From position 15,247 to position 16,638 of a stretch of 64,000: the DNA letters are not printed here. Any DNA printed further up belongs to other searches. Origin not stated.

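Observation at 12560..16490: AT-rich island with two paralogous methyltransferases and a single-HKD PLD nuclease: a BfiI-like, probably metal-independent type IIS R-M system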

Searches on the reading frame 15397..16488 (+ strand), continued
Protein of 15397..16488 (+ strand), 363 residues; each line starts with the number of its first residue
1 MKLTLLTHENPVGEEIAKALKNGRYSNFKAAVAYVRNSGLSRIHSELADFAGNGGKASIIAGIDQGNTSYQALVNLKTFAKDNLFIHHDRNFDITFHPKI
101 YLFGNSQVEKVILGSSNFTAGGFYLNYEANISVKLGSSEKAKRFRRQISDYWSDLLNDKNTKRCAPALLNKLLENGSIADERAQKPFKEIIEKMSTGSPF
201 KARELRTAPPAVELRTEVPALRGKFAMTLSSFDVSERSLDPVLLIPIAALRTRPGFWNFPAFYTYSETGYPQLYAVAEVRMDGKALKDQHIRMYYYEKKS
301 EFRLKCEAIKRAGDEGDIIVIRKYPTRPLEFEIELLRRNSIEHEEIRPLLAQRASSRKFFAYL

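Call 17: find_encoding_contigs(protein=P0094, flank=7000, max_places=2)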
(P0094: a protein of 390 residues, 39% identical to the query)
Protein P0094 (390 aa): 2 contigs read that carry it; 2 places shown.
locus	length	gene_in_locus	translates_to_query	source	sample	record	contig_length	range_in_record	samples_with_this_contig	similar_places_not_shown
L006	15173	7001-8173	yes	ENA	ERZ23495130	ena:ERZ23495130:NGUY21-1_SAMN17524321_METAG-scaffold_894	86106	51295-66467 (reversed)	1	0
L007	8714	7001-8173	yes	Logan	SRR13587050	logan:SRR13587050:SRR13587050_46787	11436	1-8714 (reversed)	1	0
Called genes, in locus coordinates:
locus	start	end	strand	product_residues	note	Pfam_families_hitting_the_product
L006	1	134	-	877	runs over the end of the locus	PF06808:DctM, PF11874:DUF3394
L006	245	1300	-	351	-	PF16868:NMT1_3, PF09084:NMT1 (weak)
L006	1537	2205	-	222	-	PF00912:Transgly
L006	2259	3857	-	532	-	PF01019:G_glu_transpept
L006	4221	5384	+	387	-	PF01555:N6_N4_Mtase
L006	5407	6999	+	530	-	PF01555:N6_N4_Mtase (weak), PF01170:UPF0020 (faint)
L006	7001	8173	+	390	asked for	PF13091:PLDc_2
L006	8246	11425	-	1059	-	PF00873:ACR_tran, PF03176:MMPL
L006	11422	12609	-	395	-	PF00364:Biotin_lipoyl (faint), PF25917:BSH_RND, PF25919:BSH_CusB (weak), PF25973:BSH_CzcB, PF25954:Beta-barrel_RND_2 (weak), PF25975:CzcB_C, PF25989:YknX_C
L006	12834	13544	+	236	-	PF02230:Abhydrolase_2, PF00561:Abhydrolase_1 (faint)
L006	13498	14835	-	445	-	PF01554:MatE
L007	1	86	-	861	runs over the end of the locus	PF06808:DctM, PF11874:DUF3394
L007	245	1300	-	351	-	PF16868:NMT1_3, PF09084:NMT1 (weak)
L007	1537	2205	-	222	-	PF00912:Transgly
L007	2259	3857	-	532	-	PF01019:G_glu_transpept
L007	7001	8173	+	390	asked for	PF13091:PLDc_2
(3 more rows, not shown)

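Call 18: predict_structure(alignment_id=A1)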
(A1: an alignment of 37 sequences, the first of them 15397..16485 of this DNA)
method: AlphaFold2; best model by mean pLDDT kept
length: 363 residues; sequences in the alignment: 37
mean_pLDDT: 90.3   pTM: 0.77
mean pLDDT of the five models: 90.3, 88.3, 88.3, 87.8, 87.4
residues with pLDDT >= 90: 243; 70-90: 102; 50-70: 18; < 50: 0
segments of 3 or more residues with pLDDT < 50: none
pLDDT, mean of each block of 10 residues (from residue 1): 93 96 96 95 96 97 93 95 95 90 97 96 92 96 97 97 94 88 65 68 78 82 90 71 91 88 86 95 93 90 92 93 84 95 95 91 94
secondary structure, 60 per line:
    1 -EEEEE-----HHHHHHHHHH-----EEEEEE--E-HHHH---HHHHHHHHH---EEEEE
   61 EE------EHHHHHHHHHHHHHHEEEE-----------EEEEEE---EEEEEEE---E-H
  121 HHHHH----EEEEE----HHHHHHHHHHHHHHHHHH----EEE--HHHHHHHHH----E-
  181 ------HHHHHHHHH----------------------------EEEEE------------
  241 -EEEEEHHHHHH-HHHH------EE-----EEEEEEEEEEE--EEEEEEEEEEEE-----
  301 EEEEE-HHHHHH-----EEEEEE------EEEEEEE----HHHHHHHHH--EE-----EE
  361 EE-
elements in order: E2-6 H12-21 E27-32 H37-40 H44-52 E56-62 H70-83 E84-87 E99-104 E108-114 H120-125 E130-134 H139-156 E161-163 H166-174 H187-195 E224-228 E242-246 H247-252 H254-257 E271-281 E284-295 E301-305 H307-312 E318-323 E330-336 H341-349 E359-362

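Call 22: fold_search(model_id=the predicted structure, library=pdb)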
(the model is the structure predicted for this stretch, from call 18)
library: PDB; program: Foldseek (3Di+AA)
matches with E <= 10: 691; with E <= 0.001: 88
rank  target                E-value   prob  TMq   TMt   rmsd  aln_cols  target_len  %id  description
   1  2c1l_A                2.5e-17  1.00  0.36  0.36  17.4       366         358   14  Structure of the BfiI restriction endonuclease (released 2005-10-07)
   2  7clg_B                2.1e-11  1.00  0.39  0.18   9.6       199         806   22  Crystal structure of the ATP-dependent restriction endonuclease SauUSI (released 2021-01-20)
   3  7clg_A                4.0e-11  1.00  0.38  0.17   3.3       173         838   22  Crystal structure of the ATP-dependent restriction endonuclease SauUSI (released 2021-01-20)
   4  4rct_A                3.4e-10  1.00  0.36  0.38  19.3       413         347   11  Crystal structure of R-protein of NgoAVII restriction endonuclease (released 2014-12-24)
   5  3zi5_A                1.2e-07  1.00  0.30  0.59   4.1       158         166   14  Crystal STRUCTURE OF RESTRICTION ENDONUCLEASE BFII C-TERMINAL RECOGNITION DOMAIN IN COMPLEX WITH COGNATE DNA (released 2014-01-15)
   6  6ehi_D                3.7e-07  1.00  0.31  0.63   4.2       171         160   16  NucT from Helicobacter pylori (released 2018-01-17)
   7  6ehi_A                8.0e-07  1.00  0.30  0.61   4.5       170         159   17  NucT from Helicobacter pylori (released 2018-01-17)
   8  6ehi_B                1.0e-06  1.00  0.33  0.71   3.7       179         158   16  NucT from Helicobacter pylori (released 2018-01-17)
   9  1xdo_A                1.4e-06  1.00  0.32  0.18  21.1       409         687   12  Crystal Structure of Escherichia coli Polyphosphate Kinase (released 2005-06-21)
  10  8v06_A                1.7e-06  1.00  0.35  0.31   3.8       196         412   13  Crystal structure of mouse PLD3 co-crystallized with 5'Pi-ssDNA for 9 days (released 2024-03-13)
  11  7e0m_A                1.7e-06  1.00  0.36  0.34   4.5       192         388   14  Crystal structure of phospholipase D (released 2021-12-22)
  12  4urj_C                3.3e-06  1.00  0.31  0.59   4.8       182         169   10  Crystal structure of human BJ-TSA-9 (released 2014-10-01)
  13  1byr                  3.7e-06  1.00  0.32  0.65   4.3       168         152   17  CRYSTAL STRUCTURE OF A PHOSPHOLIPASE D FAMILY MEMBER, NUC FROM SALMONELLA TYPHIMURIUM (released 1999-10-19)
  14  8v07_D                4.2e-06  1.00  0.36  0.32   3.7       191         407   14  Crystal structure of mouse PLD3 co-crystallized with 5'Pi-ssDNA for 30 days (released 2024-03-13)
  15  7e0m_B                4.2e-06  1.00  0.36  0.34   4.3       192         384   15  Crystal structure of phospholipase D (released 2021-12-22)
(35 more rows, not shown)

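Call 27: find_related_loci(query=A1, collection=genome_contigs, flank=6000)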
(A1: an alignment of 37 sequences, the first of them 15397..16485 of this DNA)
Query A1 (363 aa) in genome_contigs; peptide patterns used: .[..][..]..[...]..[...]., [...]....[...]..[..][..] (x = any residue, [..] = any of these).
176 stretches matched a pattern; 117 encode a relative of the query (tblastn E <= 1e-3); the best 80 are kept; 80 distinct loci.
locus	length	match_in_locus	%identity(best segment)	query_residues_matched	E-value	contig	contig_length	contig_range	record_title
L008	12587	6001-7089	68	1-362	3e-172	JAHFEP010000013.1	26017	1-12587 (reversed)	MAG: Nitrospirae bacterium isolate nzgw271 NODE_1191_length_26018_cov_4.547283, whole genome shotgun sequence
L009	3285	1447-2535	67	1-362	7e-179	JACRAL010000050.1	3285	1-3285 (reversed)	MAG: Bacteroidetes bacterium isolate NC_groundwater_1592_Pr3_B-0.1um_39_19 SR-2_scaffold_141_820009, whole genome shotgu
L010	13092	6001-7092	66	1-362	1e-159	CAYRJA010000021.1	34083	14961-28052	MAG TPA_asm: uncultured Bifidobacteriaceae bacterium isolate binchicken_co16_171 genome assembly, contig: NODE_2112_leng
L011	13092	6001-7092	66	1-362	2e-167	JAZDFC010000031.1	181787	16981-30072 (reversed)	MAG: bacterium isolate MEGAHIT-group-0.183 k141_232539, whole genome shotgun sequence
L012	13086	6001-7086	62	1-362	1e-154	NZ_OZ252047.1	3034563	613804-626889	MAG: Candidatus Spongiihabitans sp. isolate 0f302991-e8ce-4c27-b8b3-1c27fcb5bdee chromosome 1, complete sequence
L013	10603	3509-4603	60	1-363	3e-153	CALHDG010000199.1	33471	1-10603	MAG: uncultured Chitinophagales bacterium isolate R2_Bin_Bin_98_1 genome assembly, contig: c_000001712938, whole genome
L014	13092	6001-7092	66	1-362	2e-167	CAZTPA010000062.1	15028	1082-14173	MAG TPA_asm: uncultured Bacteroidales bacterium isolate SRP252850_co1_256 genome assembly, contig: NODE_7358_length_1502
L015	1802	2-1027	60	23-362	2e-148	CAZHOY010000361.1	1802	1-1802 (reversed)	MAG TPA_asm: uncultured Actinomycetota bacterium isolate binchicken_co100_41 genome assembly, contig: NODE_107635_length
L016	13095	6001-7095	60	1-363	1e-135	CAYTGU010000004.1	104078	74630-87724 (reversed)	MAG TPA_asm: uncultured bacterium isolate binchicken_co9_176 genome assembly, contig: NODE_39_length_104078_cov_27.72547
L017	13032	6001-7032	60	20-362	3e-139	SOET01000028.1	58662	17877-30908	MAG: Candidatus Kuenenia hertensis isolate YC6 NODE_1484_length_58662_cov_256.159947, whole genome shotgun sequence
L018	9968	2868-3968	49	1-363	3e-117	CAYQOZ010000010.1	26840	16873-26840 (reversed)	MAG TPA_asm: uncultured Candidatus Cloacimonadota bacterium isolate SRP077602_co7_565 genome assembly, contig: NODE_8942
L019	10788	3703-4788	50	1-363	1e-114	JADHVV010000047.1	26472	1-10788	MAG: candidate division KSB1 bacterium isolate BS750m-G10 BS-750m-C2402, whole genome shotgun sequence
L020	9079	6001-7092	46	1-363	6e-111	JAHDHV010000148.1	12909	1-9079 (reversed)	MAG: Bacteroidetes bacterium isolate MAG-78 RZ_13860, whole genome shotgun sequence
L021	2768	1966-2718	51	1-251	2e-81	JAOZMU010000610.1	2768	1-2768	MAG: Bacteroidales bacterium isolate GMC3.metabat2.81 GMC3_22875_length_2768_cov_9.502764, whole genome shotgun sequence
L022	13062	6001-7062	37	1-363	2e-60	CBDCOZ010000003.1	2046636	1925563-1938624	MAG: Candidatus Oxydemutatoraceae bacterium isolate 466f60cb-6b0a-4a09-b829-3ad856362bb4 genome assembly, contig: contig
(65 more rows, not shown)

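Call 36: find_encoding_contigs(protein=P0002, flank=9000, max_places=2)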
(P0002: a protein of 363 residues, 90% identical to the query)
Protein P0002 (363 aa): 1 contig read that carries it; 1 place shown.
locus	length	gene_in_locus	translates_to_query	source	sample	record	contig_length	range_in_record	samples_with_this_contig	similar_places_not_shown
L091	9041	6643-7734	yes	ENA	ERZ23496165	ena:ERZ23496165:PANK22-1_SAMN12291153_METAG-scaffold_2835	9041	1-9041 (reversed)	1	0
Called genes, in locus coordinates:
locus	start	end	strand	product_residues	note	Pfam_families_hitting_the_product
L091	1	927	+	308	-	?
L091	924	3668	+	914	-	PF00311:PEPcase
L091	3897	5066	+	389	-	PF01555:N6_N4_Mtase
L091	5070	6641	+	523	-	PF01555:N6_N4_Mtase, PF01170:UPF0020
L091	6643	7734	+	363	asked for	PF13091:PLDc_2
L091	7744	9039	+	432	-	?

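Call 40: search_dna_similar(query=window:15397-16485:+, collection=plasmids, mode=protein, max_evalue=0.00001, max_rows=20)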
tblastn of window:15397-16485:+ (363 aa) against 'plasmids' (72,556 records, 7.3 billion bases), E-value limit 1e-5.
Records with a match: 12; places in all: 12; records where one place covers at least 80% of the query: 1.
Best place of each record, by identity: <60% 12.
By first word of the organism name: Sinorhizobium 3; Rhizobium 1; Salipiger 1; Psychrobacter 1; Enterococcus 1; Persicobacter 1; Yoonia 1; Halobacterium 1; Novosphingobium 1; Roseobacter 1.
By predicted mobility (MOB-suite, as given by PLSDB): non-mobilizable 9; conjugative 3.
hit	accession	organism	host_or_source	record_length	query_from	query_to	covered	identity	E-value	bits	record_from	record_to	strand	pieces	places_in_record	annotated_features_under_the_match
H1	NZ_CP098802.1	Rhizobium anhuiense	Trifolium dubium,Cell culture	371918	8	323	87%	30.1%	2e-27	121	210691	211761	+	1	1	phospholipase D family protein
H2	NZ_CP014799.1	Salipiger profundus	single cell,environmental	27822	25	250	62%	29.6%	9e-19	95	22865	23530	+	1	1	phospholipase D family protein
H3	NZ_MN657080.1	Psychrobacter sp.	-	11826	12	204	53%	31.8%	6e-19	96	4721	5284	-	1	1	phospholipase D family protein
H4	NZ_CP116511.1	Enterococcus gallinarum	Bos taurus,whole organism,fecal sample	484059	1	182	50%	32.1%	1e-15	86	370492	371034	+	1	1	phospholipase D family protein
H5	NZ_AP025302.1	Persicobacter psychrovividus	-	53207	10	199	52%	27.3%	3e-15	84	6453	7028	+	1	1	phospholipase D family protein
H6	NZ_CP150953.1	Yoonia sp. BS5-3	cell culture,Marine algae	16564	14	141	35%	33.3%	1e-7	61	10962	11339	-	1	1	phospholipase D family protein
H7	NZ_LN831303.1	Halobacterium hubeiense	-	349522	12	185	48%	24.2%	2e-7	61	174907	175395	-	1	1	phospholipase D family protein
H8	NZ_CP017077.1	Novosphingobium resinovorum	single cell,soil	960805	27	159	37%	29.7%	2e-6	57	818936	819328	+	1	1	phospholipase D family protein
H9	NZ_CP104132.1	Sinorhizobium sp. K101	Phaseolus vulgaris,cell ...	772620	28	156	36%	30.6%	4e-7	60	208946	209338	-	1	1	hypothetical protein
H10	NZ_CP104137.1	Sinorhizobium sp. C101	Phaseolus vulgaris,cell ...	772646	28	156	36%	30.6%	4e-7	60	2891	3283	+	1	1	hypothetical protein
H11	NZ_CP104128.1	Sinorhizobium sp. M103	Phaseolus vulgaris,cell ...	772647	28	156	36%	30.6%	4e-7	60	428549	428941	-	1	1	hypothetical protein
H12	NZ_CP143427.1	Roseobacter litoralis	Fucus vesiculosus var. spiralis,cell ...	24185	56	141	24%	39.8%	6e-7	59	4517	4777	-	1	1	phospholipase D family protein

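Call 41: get_annotated_region(hit=H1, flank=6000)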
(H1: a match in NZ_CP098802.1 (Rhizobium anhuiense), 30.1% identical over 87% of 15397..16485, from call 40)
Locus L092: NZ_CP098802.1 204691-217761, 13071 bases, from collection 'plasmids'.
description: Rhizobium anhuiense bv. trifolii strain T24 plasmid pRA_T24_3, complete sequence
organism: Rhizobium anhuiense (NCBI taxid 2018689)
taxonomy: Bacteria; Pseudomonadota; Alphaproteobacteria; Hyphomicrobiales; Rhizobiaceae; Rhizobium; Rhizobium anhuiense
host: -; source: Trifolium dubium,Cell culture; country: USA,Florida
typing (MOB-suite, as given by PLSDB): conjugative; replicon rep_cluster_287; relaxase MOBQ; mating-pair formation MPF_T
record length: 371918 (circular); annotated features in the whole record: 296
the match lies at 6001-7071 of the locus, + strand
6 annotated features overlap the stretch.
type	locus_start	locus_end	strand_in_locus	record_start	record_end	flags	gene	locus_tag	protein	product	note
CDS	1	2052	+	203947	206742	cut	-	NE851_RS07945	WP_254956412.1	PD-(D/E)XK nuclease family protein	-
CDS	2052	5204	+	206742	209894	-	-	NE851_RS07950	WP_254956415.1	UvrD-helicase domain-containing protein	-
CDS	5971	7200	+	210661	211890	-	-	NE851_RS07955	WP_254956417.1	phospholipase D family protein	-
CDS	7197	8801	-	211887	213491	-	-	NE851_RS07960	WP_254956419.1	site-specific DNA-methyltransferase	-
CDS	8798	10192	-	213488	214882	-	-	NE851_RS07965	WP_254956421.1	DNA methyltransferase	GO:0006306 - DNA methylation [Evidence IEA]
CDS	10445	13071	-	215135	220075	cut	-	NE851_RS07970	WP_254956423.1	ATP-binding protein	-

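Call 54: search_solved_structures(query=A1, max_evalue=1, show_alignments=3)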
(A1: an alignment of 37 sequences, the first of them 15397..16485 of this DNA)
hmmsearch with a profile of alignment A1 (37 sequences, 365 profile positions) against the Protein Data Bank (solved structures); distinct sequences matched with E-value up to 1: 5.
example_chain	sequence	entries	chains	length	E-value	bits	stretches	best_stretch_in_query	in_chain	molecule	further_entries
2c1l_A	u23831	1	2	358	4.7e-14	55.5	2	35-196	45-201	RESTRICTION ENDONUCLEASE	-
7clg_A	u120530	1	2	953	2.7e-13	53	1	9-174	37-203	Putative helicase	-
4rct_A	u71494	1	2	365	0.00035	23.1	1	28-192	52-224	Restriction endonuclease R.NgoVII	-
3zi5_A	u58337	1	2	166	0.0019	20.6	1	260-365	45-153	RESTRICTION ENDONUCLEASE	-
1byr_A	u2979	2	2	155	0.11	14.8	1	43-154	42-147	PROTEIN (ENDONUCLEASE)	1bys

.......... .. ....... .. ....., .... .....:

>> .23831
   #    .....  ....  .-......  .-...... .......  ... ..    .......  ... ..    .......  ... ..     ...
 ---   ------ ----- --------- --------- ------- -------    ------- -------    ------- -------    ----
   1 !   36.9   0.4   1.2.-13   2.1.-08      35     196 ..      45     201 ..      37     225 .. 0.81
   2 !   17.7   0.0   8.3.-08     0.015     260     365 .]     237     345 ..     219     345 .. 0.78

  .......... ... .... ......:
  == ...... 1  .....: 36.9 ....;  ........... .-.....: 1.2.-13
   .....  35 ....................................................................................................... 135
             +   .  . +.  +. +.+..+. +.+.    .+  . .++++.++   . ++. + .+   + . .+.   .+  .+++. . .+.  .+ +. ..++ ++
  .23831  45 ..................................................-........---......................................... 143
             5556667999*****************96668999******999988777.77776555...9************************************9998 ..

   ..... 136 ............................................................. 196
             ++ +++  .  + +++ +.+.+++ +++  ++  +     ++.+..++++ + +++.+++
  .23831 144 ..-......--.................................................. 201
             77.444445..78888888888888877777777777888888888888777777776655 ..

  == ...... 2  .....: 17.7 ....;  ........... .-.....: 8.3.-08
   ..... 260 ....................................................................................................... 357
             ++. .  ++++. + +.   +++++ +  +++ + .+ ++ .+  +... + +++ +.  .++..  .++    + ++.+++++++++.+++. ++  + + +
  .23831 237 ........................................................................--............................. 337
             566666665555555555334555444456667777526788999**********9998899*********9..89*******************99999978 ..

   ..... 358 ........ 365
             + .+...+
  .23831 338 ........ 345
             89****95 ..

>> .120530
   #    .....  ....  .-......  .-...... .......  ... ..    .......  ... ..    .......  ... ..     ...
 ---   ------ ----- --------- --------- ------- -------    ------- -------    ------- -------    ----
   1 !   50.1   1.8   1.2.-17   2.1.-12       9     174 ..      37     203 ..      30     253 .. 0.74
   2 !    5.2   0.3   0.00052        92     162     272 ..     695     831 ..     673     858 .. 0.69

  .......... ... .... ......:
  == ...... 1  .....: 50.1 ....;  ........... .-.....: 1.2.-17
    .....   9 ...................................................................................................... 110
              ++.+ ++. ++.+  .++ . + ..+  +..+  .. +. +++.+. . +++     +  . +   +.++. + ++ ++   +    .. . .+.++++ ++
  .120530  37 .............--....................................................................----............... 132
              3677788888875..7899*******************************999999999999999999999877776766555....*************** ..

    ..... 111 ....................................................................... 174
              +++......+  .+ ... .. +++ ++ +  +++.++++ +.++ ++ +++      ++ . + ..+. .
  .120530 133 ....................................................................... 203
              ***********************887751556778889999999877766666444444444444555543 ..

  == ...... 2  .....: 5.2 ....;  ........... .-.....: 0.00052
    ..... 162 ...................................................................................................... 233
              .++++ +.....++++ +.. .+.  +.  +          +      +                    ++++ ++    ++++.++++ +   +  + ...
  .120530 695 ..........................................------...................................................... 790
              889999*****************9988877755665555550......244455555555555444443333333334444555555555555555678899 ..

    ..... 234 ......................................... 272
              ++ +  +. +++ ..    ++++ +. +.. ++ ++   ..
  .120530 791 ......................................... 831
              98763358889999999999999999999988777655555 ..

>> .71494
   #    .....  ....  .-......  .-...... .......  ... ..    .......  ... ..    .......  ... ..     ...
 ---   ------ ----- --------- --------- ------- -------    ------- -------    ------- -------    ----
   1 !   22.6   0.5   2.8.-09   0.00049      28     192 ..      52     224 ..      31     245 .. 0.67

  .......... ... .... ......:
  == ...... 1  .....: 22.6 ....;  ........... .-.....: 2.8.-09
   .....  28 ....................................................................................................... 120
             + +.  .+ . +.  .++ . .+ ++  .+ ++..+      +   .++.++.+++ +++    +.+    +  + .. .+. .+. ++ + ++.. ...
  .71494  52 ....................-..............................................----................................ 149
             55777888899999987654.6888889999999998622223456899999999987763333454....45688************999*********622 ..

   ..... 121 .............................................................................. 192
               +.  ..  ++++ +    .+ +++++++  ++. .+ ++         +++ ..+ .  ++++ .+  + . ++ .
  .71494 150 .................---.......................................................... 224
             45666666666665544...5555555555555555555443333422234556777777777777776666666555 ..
